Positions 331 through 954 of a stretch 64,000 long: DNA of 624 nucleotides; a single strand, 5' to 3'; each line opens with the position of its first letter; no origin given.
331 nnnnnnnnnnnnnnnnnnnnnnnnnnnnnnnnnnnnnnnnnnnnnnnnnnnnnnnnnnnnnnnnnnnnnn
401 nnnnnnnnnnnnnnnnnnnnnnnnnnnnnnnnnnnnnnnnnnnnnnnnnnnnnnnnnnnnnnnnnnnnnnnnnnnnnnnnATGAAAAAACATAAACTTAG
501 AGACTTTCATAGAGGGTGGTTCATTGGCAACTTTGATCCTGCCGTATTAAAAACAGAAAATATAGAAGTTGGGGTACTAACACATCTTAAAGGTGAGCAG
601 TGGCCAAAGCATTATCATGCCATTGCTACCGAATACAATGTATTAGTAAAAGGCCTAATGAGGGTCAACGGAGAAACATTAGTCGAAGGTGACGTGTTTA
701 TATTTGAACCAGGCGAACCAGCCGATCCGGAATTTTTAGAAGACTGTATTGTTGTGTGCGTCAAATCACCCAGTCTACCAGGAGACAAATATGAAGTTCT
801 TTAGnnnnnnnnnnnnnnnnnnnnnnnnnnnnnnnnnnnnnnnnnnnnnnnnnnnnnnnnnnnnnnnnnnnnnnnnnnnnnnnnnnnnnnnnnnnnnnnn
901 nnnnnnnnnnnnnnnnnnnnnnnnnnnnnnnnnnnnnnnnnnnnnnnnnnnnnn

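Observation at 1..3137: RuBisCO large-subunit-like protein embedded in a sugar-nucleotide-type gene cluster on a phage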

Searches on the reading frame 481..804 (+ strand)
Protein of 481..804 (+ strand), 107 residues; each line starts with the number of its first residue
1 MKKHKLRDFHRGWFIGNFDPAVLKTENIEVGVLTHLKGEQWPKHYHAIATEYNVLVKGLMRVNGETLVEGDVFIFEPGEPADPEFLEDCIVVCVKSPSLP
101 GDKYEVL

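Call 3: search_protein_families(library=pfam, proteins=[window:481-804:+], max_evalue=0.01)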
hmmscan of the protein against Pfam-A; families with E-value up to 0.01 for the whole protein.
window:481-804:+ (107 aa): 2 families
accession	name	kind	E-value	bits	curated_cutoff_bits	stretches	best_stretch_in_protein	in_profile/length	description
PF12973.13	Cupin_7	-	0.0034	17.6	27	1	36-95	41-100/105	ChrR Cupin-like domain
PF07883.17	Cupin_2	-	0.0088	16.2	27.2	0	37-81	7-54/70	Cupin domain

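Call 8: search_protein_families(library=ncbifam, proteins=[window:481-804:+], max_evalue=0.01)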
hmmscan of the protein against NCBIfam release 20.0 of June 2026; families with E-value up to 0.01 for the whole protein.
window:481-804:+ (107 aa): 0 families

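Call 49: search_solved_structures(query=A4, max_evalue=1, show_alignments=2)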
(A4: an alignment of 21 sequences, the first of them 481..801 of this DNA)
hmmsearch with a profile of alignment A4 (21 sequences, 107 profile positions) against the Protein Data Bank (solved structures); distinct sequences matched with E-value up to 1: 29.
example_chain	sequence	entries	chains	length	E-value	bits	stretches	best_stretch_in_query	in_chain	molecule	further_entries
2h0v_A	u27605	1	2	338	2.1e-05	27.7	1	28-80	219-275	Quercetin 2,3-dioxygenase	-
1y3t_A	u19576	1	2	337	2.2e-05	27.6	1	28-80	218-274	Hypothetical protein yxaG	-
8hfb_A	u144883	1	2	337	3.8e-05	26.9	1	34-73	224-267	Quercetin 2,3-dioxygenase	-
3d82_A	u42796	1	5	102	0.00039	23.6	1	41-94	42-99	Cupin 2, conserved barrel domain protein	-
7zvm_A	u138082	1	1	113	0.0015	21.8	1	36-95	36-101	Mannose-6-phosphate isomerase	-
7zvy_G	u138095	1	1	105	0.0048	20.1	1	36-96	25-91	Cupin_2 domain-containing protein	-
7zvy_E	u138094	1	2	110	0.0055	19.9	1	36-96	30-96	Cupin_2 domain-containing protein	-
7zvy_B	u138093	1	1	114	0.006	19.8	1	36-96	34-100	Cupin_2 domain-containing protein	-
7zvy_A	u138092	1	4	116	0.0062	19.8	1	36-96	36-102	Cupin_2 domain-containing protein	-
5fpz_A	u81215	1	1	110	0.096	15.9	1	30-93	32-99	PECTIN DEGRADATION PROTEIN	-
5fpx_A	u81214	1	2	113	0.1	15.9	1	31-93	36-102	PECTIN DEGRADATION PROTEIN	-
2q30_A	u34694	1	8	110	0.13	15.5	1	22-58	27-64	Uncharacterized protein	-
5fq0_A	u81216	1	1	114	0.17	15.2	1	23-90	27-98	KDGF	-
5fq0_B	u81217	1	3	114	0.17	15.2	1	23-90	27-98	KDGF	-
9o1o_B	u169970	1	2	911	0.28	14.4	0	35-102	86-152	Anoctamin-6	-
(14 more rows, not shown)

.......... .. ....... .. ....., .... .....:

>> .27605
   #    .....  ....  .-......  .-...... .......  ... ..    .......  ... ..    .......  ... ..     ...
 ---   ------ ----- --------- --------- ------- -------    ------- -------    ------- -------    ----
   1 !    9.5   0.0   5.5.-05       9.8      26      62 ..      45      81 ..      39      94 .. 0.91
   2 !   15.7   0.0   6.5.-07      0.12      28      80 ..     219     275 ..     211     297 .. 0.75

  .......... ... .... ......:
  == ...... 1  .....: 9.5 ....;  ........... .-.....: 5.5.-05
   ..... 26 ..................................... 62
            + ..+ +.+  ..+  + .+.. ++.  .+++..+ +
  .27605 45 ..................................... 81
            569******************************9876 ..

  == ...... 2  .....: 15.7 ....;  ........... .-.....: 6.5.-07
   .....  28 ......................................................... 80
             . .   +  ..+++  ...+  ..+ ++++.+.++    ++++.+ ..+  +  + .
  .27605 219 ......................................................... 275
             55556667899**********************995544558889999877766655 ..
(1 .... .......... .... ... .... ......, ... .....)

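Call 82: search_protein_families(library=padloc, proteins=[window:481-804:+], max_evalue=0.01)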
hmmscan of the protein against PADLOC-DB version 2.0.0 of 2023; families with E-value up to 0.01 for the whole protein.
window:481-804:+ (107 aa): 0 families
